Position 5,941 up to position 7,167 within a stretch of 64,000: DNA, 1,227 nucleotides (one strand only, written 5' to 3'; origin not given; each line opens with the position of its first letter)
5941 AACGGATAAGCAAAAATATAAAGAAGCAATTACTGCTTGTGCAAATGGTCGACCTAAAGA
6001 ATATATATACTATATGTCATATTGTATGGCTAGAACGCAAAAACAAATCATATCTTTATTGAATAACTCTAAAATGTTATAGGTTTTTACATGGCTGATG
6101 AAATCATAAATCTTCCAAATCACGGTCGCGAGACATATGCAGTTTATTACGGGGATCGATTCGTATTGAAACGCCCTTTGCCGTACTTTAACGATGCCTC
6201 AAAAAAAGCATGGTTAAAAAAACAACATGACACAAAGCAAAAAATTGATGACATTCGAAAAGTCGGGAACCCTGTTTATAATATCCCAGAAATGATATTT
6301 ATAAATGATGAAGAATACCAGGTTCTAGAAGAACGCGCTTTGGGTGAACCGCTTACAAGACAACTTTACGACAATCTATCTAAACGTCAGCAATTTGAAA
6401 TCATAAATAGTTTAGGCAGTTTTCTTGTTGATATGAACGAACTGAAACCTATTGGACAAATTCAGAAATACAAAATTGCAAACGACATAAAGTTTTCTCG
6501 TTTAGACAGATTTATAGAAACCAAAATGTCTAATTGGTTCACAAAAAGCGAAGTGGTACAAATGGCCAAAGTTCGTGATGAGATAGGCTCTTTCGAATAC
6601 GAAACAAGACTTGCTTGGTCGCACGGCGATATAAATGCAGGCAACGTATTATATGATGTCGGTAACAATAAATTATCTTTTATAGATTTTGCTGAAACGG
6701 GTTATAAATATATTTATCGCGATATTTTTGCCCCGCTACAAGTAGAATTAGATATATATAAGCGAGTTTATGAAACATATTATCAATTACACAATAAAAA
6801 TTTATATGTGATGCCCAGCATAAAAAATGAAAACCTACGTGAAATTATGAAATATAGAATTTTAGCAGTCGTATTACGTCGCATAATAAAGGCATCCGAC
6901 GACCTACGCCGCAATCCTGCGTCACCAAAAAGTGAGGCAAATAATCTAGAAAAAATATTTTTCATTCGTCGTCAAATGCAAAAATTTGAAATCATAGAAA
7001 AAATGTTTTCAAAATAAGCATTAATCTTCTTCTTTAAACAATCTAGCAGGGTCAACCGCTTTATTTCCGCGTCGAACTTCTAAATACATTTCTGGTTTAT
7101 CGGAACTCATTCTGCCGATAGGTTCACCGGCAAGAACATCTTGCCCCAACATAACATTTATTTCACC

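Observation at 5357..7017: Operon of a Fic-fold protein with a degenerate, Doc-like motif (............) and an APH/protein-kinase-fold protein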

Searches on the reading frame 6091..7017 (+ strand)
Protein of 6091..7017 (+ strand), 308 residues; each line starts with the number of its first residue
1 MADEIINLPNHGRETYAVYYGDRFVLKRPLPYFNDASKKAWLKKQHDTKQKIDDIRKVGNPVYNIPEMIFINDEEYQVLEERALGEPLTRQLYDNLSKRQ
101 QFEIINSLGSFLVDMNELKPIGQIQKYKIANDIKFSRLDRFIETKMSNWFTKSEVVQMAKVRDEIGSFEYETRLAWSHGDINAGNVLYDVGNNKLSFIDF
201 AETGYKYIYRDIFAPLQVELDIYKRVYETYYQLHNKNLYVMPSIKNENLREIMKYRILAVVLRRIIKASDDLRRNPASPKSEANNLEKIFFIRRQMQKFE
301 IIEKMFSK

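Call 3: search_protein_families(library=pfam, proteins=[window:6091-7017:+], max_evalue=1)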
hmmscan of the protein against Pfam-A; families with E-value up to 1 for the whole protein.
window:6091-7017:+ (308 aa): 6 families
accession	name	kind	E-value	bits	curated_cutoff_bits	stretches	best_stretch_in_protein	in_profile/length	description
PF01636.29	APH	-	1.6e-09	38.3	23.2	1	16-212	14-206/239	Phosphotransferase enzyme family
PF19974.5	TCAD9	-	7.3e-06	25.8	40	1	170-220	293-341/429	Ternary complex associated domain 9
PF01633.27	Choline_kinase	-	2.6e-05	24.2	29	1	156-237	139-225/300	Choline/ethanolamine kinase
PF22303.2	OspG_kinase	-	0.0039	17.6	27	1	176-207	103-134/152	Protein kinase OspG, kinase domain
PF15272.11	BBP1_C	-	0.019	15.2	23.4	1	194-258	30-91/190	Spindle pole body component BBP1, C-terminal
PF06293.20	Kdo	-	0.071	13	21.3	1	173-204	136-170/207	Lipopolysaccharide kinase (Kdo/WaaP) family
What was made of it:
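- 6091..7017 (+): APH-type (eukaryotic-like kinase fold) phosphotransferase, 308 aa. Pfam APH 38.3 bits (call 3).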

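Call 4: search_protein_families(library=ncbifam, proteins=[window:6091-7017:+], max_evalue=1)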
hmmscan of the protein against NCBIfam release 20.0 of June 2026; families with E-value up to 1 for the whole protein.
window:6091-7017:+ (308 aa): 3 families
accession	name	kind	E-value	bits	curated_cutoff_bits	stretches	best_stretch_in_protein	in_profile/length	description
NF011460.0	PRK14879.1-1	equivalog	0.00062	19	199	1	148-202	100-156/232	Kae1-associated kinase Bud32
NF008738.0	PRK11768.1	equivalog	0.011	15.1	194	1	135-213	160-233/327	serine/threonine protein kinase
NF033068.1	APH_3p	equivalog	0.03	13.8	205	1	172-212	173-212/255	APH(3') family aminoglycoside O-phosphotransferase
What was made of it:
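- On APH / eukaryotic-like kinase superfamily (PF01636), second gene: Choline_kinase, OspG and Bud32 models score only below their thresholds (calls 3, 4).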

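Call 6: search_solved_structures(query=window:6091-7017:+, max_evalue=1, show_alignments=2)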
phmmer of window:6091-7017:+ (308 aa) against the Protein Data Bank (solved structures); distinct sequences matched with E-value up to 1: 1.
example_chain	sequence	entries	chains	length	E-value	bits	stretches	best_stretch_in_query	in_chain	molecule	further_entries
6ch4_A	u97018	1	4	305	0.0017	21.6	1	61-213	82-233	Bifunctional AAC/APH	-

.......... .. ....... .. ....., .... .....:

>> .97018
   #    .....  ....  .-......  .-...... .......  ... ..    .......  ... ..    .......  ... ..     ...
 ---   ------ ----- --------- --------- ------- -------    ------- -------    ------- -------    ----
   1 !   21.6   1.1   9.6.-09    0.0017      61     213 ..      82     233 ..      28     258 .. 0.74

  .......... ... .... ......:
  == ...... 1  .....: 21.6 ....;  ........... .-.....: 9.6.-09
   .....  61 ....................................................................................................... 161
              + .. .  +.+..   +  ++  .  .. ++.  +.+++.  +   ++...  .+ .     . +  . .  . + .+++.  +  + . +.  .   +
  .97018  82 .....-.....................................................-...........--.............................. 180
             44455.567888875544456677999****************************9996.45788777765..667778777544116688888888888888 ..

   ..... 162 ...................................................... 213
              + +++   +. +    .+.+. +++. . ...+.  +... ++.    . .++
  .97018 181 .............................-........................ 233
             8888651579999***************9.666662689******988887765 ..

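Call 14: find_homologous_proteins(query=window:6091-7017:+, max_evalue=0.001)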
Query window:6091-7017:+ (308 aa): 452 proteins with E <= 0.001 among 1304 candidates; the best 120 are listed.
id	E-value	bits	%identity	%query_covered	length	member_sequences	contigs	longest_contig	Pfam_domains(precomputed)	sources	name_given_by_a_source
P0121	6.3e-201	685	100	100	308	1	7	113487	PF19974.6,PF01636.30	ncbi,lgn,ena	-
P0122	8.4e-201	684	100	100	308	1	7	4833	PF19974.6,PF01633.27,PF01636.30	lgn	-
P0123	2.4e-200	683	100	100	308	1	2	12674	PF19974.6,PF01636.30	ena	-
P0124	3.0e-179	613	87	100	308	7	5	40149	PF19974.6,PF01633.27,PF01636.30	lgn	-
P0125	1.2e-155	536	78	98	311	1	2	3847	PF19974.6,PF01633.27,PF01636.30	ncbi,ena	-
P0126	9.9e-155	533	78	100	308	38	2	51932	PF19974.6,PF01633.27,PF01636.30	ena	-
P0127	6.3e-152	524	77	100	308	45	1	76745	PF19974.6,PF01633.27,PF01636.30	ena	-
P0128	1.5e-150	519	76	100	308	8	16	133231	PF19974.6,PF01636.30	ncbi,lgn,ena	-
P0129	3.6e-150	518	75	100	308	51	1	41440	PF19974.6,PF01636.30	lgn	-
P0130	1.7e-149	516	75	100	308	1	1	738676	PF19974.6,PF01636.30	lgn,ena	-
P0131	5.3e-149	514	75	100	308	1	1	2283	PF19974.6,PF01636.30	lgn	-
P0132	1.4e-148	513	74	100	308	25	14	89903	PF19974.6,PF01636.30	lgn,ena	-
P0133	2.1e-148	512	74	100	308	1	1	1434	PF19974.6,PF01636.30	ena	-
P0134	3.9e-148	511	74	100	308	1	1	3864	PF19974.6,PF01636.30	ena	-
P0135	3.7e-147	508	75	100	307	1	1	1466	PF19974.6,PF01633.27,PF01636.30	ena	-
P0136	7.8e-147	507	74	100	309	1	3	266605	PF01636.30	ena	-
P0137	1.5e-146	506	74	100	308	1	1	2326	PF19974.6,PF01633.27,PF01636.30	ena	-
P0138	1.5e-146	506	74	100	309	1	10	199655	PF01636.30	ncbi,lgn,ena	-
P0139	1.7e-146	506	74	100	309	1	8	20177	PF01636.30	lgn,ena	-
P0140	2.3e-146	505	74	100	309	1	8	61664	PF01633.27,PF01636.30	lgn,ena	-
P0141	4.1e-146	505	73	98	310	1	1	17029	PF01633.27,PF01636.30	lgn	-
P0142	4.4e-146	505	73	100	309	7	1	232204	PF01633.27,PF01636.30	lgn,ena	-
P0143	6.0e-146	504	73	100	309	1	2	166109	PF01633.27,PF01636.30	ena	-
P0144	6.0e-146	504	74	100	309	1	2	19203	PF01636.30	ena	-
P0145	6.2e-146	504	73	100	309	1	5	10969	PF01633.27,PF01636.30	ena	-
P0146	7.0e-146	504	73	100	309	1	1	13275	PF01633.27,PF01636.30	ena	-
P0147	8.2e-146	504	72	100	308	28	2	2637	PF01633.27,PF01636.30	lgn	-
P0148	7.0e-145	501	74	100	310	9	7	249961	PF19974.6,PF01633.27,PF01636.30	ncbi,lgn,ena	-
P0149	1.0e-144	500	72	99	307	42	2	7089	PF01636.30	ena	-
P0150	1.3e-144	500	73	100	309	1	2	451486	PF01633.27,PF01636.30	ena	-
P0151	8.4e-142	490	72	100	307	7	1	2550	PF19974.6,PF01636.30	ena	-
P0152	2.4e-141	489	72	100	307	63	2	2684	PF19974.6,PF01633.27,PF01636.30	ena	-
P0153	1.2e-140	487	71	99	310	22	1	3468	PF19974.6,PF01636.30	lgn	-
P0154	2.4e-140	486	72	99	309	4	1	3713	PF01636.30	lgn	-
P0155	1.5e-139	483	72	100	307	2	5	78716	PF01633.27,PF01636.30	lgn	-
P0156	1.8e-138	480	71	99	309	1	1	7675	PF19974.6,PF01633.27,PF01636.30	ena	-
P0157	4.6e-137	475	69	100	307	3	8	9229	PF19974.6,PF01633.27,PF01636.30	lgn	-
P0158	1.5e-136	473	72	97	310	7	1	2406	PF19974.6,PF01636.30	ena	-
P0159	2.5e-136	473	69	100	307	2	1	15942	PF01633.27,PF01636.30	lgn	-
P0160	4.6e-136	472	69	100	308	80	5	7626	PF01633.27,PF01636.30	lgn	-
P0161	4.3e-134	465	69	100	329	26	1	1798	PF19974.6,PF01633.27,PF01636.30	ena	-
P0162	9.4e-134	464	68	97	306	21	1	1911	PF01633.27,PF01636.30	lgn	-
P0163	3.8e-133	462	67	97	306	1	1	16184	PF01633.27,PF01636.30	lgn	-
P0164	5.0e-133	462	67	100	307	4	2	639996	PF19974.6,PF01633.27,PF01636.30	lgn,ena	-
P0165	9.9e-133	461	68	97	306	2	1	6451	PF19974.6,PF01633.27,PF01636.30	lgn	-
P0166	5.0e-132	458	67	97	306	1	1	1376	PF19974.6,PF01633.27,PF01636.30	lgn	-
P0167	6.2e-132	458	68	95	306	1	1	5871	PF19974.6,PF01633.27,PF01636.30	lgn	-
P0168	7.2e-132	458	68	95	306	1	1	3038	PF19974.6,PF01633.27,PF01636.30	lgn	-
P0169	4.2e-131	455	67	98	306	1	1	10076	PF01636.30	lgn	-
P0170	4.7e-131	455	67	98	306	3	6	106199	PF01633.27,PF01636.30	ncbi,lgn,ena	-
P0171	8.8e-131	454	66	99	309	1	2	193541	PF01636.30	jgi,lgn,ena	-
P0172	1.2e-130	454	69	94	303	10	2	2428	PF19974.6,PF01636.30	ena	-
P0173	4.6e-130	452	67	97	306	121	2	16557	PF19974.6,PF01633.27,PF01636.30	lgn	-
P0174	1.0e-129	451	68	95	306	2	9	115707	PF19974.6,PF01636.30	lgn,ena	-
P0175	1.7e-129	450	65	98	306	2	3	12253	PF01636.30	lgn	-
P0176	1.7e-129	450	65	97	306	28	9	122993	PF19974.6,PF01636.30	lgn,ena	-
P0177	9.0e-129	448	65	99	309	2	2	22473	PF01636.30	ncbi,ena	-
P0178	2.0e-128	447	65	99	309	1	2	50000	PF01636.30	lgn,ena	-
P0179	2.0e-128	447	73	88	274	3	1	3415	PF19974.6,PF01636.30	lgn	-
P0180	4.9e-128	445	65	99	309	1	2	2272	PF01636.30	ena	-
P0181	5.9e-128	445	66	100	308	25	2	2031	PF01636.30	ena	-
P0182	6.4e-128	445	64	99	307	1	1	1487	PF19974.6,PF01633.27,PF01636.30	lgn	-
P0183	1.8e-127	443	71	91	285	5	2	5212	PF01636.30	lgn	-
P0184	2.8e-127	443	65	97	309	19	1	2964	PF19974.6,PF01633.27,PF01636.30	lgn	-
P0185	4.3e-127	442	65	97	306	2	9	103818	PF01633.27,PF01636.30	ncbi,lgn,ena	-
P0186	6.6e-127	442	66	96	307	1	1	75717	PF01633.27,PF01636.30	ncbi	-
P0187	7.2e-127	441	64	100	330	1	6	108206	PF01636.30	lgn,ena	-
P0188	7.6e-127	441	66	97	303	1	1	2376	PF19974.6,PF01633.27,PF01636.30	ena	-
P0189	8.0e-127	441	65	99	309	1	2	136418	PF01636.30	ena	-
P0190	9.1e-127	441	64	100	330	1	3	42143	PF01636.30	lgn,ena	-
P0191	1.5e-126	440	64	98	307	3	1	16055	PF19974.6,PF01633.27,PF01636.30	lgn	-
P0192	2.2e-126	440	65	99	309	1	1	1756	PF01636.30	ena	-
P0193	2.3e-126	440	65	98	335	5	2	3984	PF01636.30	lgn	-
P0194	2.4e-126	440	65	99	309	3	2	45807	PF01633.27,PF01636.30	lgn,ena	-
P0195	2.8e-126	440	64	100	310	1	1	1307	PF01636.30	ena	-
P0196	2.9e-126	439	65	97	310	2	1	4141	PF19974.6,PF01633.27,PF01636.30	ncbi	-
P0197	3.0e-126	439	64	100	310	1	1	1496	PF01636.30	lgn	-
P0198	3.5e-126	439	64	100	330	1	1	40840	PF01636.30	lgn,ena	-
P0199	3.6e-126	439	64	100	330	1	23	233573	PF01636.30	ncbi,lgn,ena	-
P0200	3.6e-126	439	64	100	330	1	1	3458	PF01636.30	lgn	-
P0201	3.7e-126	439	64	100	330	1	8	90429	PF01636.30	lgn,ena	-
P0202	3.9e-126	439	64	100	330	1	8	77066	PF01636.30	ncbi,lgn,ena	-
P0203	3.9e-126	439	63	97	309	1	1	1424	PF19974.6,PF01633.27,PF01636.30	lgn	-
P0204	4.1e-126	439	64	100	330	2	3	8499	PF01636.30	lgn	-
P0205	4.5e-126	439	64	100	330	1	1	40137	PF01636.30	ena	-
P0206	4.7e-126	439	64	100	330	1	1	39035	PF01636.30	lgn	-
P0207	7.7e-126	438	63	97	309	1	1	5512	PF19974.6,PF01633.27,PF01636.30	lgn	-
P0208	9.0e-126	438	63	100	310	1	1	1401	PF01636.30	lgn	-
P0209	1.1e-125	438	64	100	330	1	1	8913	PF01636.30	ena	-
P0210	1.1e-125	438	63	97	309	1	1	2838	PF19974.6,PF01633.27,PF01636.30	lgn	-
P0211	1.1e-125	438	63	100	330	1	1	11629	PF01636.30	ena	-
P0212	1.6e-125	437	63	97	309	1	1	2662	PF19974.6,PF01633.27,PF01636.30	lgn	-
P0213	1.7e-125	437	63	100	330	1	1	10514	PF01636.30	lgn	-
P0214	2.2e-125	437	63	100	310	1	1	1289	PF01636.30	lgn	-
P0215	2.4e-125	436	65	99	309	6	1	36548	PF01636.30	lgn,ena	-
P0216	3.0e-125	436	64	99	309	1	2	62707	PF01633.27,PF01636.30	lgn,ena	-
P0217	8.6e-125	435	64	99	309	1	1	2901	PF01636.30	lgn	-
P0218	1.7e-124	434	62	97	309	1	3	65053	PF19974.6,PF01633.27,PF01636.30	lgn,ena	-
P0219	2.5e-124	433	66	97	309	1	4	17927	PF01636.30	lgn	-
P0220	2.5e-124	433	64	99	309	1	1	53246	PF01633.27,PF01636.30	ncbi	-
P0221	3.8e-124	433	62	97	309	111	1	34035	PF19974.6,PF01633.27,PF01636.30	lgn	-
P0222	4.9e-124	432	63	99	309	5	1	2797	PF01636.30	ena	-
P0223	1.2e-123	431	65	97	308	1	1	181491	PF01633.27,PF01636.30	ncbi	-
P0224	1.2e-123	431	64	99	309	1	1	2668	PF01633.27,PF01636.30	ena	-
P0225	2.7e-123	430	63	97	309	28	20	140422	PF19974.6,PF01633.27,PF01636.30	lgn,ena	-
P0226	6.3e-123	429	64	97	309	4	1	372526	PF01633.27,PF01636.30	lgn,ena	-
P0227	1.5e-122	427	63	100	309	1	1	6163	PF01636.30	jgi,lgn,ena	-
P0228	2.0e-122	427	63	100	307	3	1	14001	PF19974.6,PF01636.30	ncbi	-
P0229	8.0e-122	425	62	100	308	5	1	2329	PF01633.27,PF01636.30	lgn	-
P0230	9.4e-122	425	63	99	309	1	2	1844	PF01633.27,PF01636.30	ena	-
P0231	1.6e-121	424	61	99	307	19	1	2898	PF01633.27,PF01636.30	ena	-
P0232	3.0e-121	423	64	98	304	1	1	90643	PF01636.30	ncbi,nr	ncbi:MAG: phosphotransferase [Muribaculaceae bacterium]|nr:phosphotransferase [Muribaculaceae bacter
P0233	3.5e-121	423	64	96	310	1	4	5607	PF19974.6,PF01636.30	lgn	-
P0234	4.9e-121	422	63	100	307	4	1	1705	PF01633.27,PF01636.30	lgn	-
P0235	2.1e-120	420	63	99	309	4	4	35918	PF01636.30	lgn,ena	-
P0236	2.3e-120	420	61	99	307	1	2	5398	PF01636.30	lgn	-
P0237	2.8e-120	420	61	99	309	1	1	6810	PF01633.27,PF01636.30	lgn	-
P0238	4.2e-120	419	61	100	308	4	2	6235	PF01636.30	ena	-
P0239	6.4e-120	419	61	99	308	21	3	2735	PF19974.6,PF01636.30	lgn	-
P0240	7.1e-120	418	62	97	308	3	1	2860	PF19974.6,PF01633.27,PF01636.30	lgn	-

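Call 39: search_solved_structures(query=A3, max_evalue=1, show_alignments=2)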
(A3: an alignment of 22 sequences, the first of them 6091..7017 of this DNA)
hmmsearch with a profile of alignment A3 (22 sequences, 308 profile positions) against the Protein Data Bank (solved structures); distinct sequences matched with E-value up to 1: 23.
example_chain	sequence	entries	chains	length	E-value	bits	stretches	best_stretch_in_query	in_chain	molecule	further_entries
6ch4_A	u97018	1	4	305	2.4e-05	27.2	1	62-207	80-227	Bifunctional AAC/APH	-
5iqh_A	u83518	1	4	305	9.4e-05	25.3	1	62-207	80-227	Bifunctional AAC/APH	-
5iqi_A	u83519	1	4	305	9.5e-05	25.3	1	62-207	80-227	Bifunctional AAC/APH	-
4ork_A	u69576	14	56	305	9.8e-05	25.2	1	62-207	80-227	Bifunctional AAC/APH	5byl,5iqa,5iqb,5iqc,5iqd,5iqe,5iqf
6qy8_A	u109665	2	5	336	0.0015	21.3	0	165-205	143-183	Casein kinase II subunit alpha'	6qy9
6l20_A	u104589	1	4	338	0.0015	21.3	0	165-205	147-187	Casein kinase II subunit alpha'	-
3e3b_X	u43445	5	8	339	0.0015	21.3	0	165-205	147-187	Casein kinase II subunit alpha'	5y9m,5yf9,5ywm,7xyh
3ofm_A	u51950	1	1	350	0.0017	21.1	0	165-205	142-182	Casein kinase II subunit alpha'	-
5ooi_A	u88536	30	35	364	0.0019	21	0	165-205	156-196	Casein kinase II subunit alpha'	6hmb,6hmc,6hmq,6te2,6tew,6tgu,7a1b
6hmd_A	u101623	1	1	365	0.0019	21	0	165-205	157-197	Casein kinase II subunit alpha'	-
5m4u_A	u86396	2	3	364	0.0019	20.9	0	165-205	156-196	Casein kinase II subunit alpha'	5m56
9ihg_A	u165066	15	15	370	0.002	20.9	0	165-205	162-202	Casein kinase II subunit alpha'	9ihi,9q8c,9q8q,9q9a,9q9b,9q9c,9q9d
9hk5_A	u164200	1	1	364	0.0042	19.8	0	165-205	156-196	Casein kinase II subunit alpha'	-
3n4v_A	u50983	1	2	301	0.0079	18.9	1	65-206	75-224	APH(2'')-Id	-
4rk6_A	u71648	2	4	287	0.014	18.2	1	78-147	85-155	Glucose-resistance amylase regulator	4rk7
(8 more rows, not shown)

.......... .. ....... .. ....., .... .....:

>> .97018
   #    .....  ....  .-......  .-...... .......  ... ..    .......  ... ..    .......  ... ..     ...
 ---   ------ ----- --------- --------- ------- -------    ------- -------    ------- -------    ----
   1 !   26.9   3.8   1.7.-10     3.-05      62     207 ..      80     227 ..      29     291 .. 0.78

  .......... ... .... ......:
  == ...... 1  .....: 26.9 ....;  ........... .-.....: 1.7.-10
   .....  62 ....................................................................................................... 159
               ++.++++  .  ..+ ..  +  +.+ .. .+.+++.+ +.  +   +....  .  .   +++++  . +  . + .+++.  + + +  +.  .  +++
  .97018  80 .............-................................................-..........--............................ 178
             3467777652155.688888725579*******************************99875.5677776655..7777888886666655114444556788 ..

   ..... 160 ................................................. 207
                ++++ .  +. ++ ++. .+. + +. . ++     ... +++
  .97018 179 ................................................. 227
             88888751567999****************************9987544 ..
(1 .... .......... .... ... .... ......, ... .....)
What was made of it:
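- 6091..7017 (+): Profile against PDB: APH(2'')-Ia, 2.4e-5 (call 39).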

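Call 45: predict_structure(alignment_id=A3)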
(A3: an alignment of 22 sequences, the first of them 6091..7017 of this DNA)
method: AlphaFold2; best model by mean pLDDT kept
length: 308 residues; sequences in the alignment: 22
mean_pLDDT: 86.9   pTM: 0.83
mean pLDDT of the five models: 86.9, 85.1, 84.7, 82.7, 80.8
residues with pLDDT >= 90: 204; 70-90: 70; 50-70: 19; < 50: 15
segments of 3 or more residues with pLDDT < 50: 1-15
pLDDT, mean of each block of 10 residues (from residue 1): 35 48 66 75 86 93 91 76 90 97 97 93 94 93 93 96 95 90 92 89 80 93 96 93 92 95 94 89 93 94 85
secondary structure, 60 per line:
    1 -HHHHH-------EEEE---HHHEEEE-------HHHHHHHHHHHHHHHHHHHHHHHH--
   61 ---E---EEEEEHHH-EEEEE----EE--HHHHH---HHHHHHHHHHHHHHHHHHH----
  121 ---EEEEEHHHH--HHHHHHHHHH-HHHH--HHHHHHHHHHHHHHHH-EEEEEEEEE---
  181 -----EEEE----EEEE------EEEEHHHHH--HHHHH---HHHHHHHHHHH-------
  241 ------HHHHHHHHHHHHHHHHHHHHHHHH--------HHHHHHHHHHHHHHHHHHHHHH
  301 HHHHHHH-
elements in order: H2-6 E14-17 E24-27 H35-58 E68-72 E77-81 H90-94 H98-116 E124-128 H129-132 H135-144 H146-149 H152-167 E169-177 E186-189 E194-197 E204-207 H208-212 H215-219 H223-233 H247-270 H279-307

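Call 50: fold_search(model_id=the predicted structure, library=pdb)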
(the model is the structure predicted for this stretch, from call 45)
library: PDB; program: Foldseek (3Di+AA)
matches with E <= 10: 1281; with E <= 0.001: 217
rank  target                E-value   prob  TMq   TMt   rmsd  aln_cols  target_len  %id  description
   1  9h2z_A                2.9e-08  1.00  0.49  0.50   7.2       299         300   15  Crystal structure of APH(2")-IVa alternate (soaking with EK3-18 inhibitor) (released 2025-02-05)
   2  4ork_B                5.1e-08  1.00  0.46  0.47   8.1       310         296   16  Crystal Structure of the Phosphotransferase Domain of the Bifunctional Aminoglycoside Resistance Enzyme AAC(6')-Ie-APH (released 2014-07-02)
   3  5iqg_A                9.9e-08  1.00  0.48  0.50   6.5       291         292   18  Aminoglycoside Phosphotransferase (2'')-Ia (CTD of AAC(6')-Ie/APH(2'')-Ia) in complex with GDP, Magnesium, and Gentami (released 2016-05-25)
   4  9qns_A                1.3e-07  1.00  0.43  0.45   8.3       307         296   14  APH(2'')-IVa with a fragment (released 2026-02-11)
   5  6c5u_A                1.4e-07  1.00  0.45  0.47   6.8       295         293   16  Aminoglycoside Phosphotransferase (2'')-Ia in complex with GMPPNP, Magnesium, and Ribostamycin, Alternate form (released 2018-04-11)
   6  5iqg_C                1.6e-07  1.00  0.47  0.49   6.9       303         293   17  Aminoglycoside Phosphotransferase (2'')-Ia (CTD of AAC(6')-Ie/APH(2'')-Ia) in complex with GDP, Magnesium, and Gentami (released 2016-05-25)
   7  3sg8_A                1.6e-07  1.00  0.45  0.47   8.0       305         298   15  Crystal Structure of Aminoglycoside-2''-Phosphotransferase Type IVa Tobramycin Complex (released 2011-06-29)
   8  5iqi_C                1.6e-07  1.00  0.47  0.48   7.1       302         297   17  Aminoglycoside Phosphotransferase (2'')-Ia (CTD of AAC(6')-Ie/APH(2'')-Ia) Y237F mutant in complex with GMPPNP and Mag (released 2016-05-25)
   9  4n57_A                1.6e-07  1.00  0.46  0.48   7.5       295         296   16  Crystal structure of aminoglycoside phosphotransferase APH(2'')-IVa ADP complex (released 2014-12-17)
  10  5byl_A                1.7e-07  1.00  0.47  0.49   7.1       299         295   17  Aminoglycoside Phosphotransferase (2'')-Ia (CTD of AAC(6')-Ie/APH(2'')-Ia) in complex with GMPPCP and Magnesium (released 2016-05-25)
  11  5c4k_B                1.7e-07  1.00  0.44  0.46   8.0       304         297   15  APH(2")-IVa in complex with GET (G418) at room temperature (released 2016-02-03)
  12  4dfb_A                1.8e-07  1.00  0.45  0.46   7.7       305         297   14  Crystal structure of aminoglycoside phosphotransferase aph(2")-id/aph(2")-iva in complex with kanamycin (released 2012-02-08)
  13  4dtb_B                1.9e-07  1.00  0.47  0.48   7.6       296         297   15  Crystal Structure of F95Y Aminoglycoside-2''-Phosphotransferase Type IVa in Complex with Guanosine (released 2012-03-07)
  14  4de4_B                1.9e-07  1.00  0.45  0.46   7.6       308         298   15  Crystal structure of aminoglycoside phosphotransferase APH(2")-Id/APH(2")-IVa in complex with HEPES (released 2012-02-08)
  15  3n4t                  1.9e-07  1.00  0.44  0.45   7.7       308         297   14  apo APH(2")-IVa form I (released 2010-06-30)
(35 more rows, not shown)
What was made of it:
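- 6091..7017 (+): Model pLDDT 86.9; Foldseek top hits are all APH(2''), TM 0.41-0.50 (calls 45, 50).
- On APH / eukaryotic-like kinase superfamily (PF01636), second gene: APH(2'') is the best match by profile and by Foldseek (calls 39, 50).
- Closest known: Aminoglycoside 2''-phosphotransferases, APH. Same: These are the best matches by profile (2.4e-5) and by structure (calls 39, 50).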

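Call 62: search_protein_families(library=padloc, proteins=[window:6091-7017:+], max_evalue=0.01)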
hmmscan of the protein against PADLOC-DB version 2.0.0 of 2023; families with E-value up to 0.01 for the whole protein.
window:6091-7017:+ (308 aa): 0 families

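Call 63: search_protein_families(library=phrogs, proteins=[window:6091-7017:+], max_evalue=0.01)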
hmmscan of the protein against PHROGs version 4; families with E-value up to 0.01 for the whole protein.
window:6091-7017:+ (308 aa): 0 families
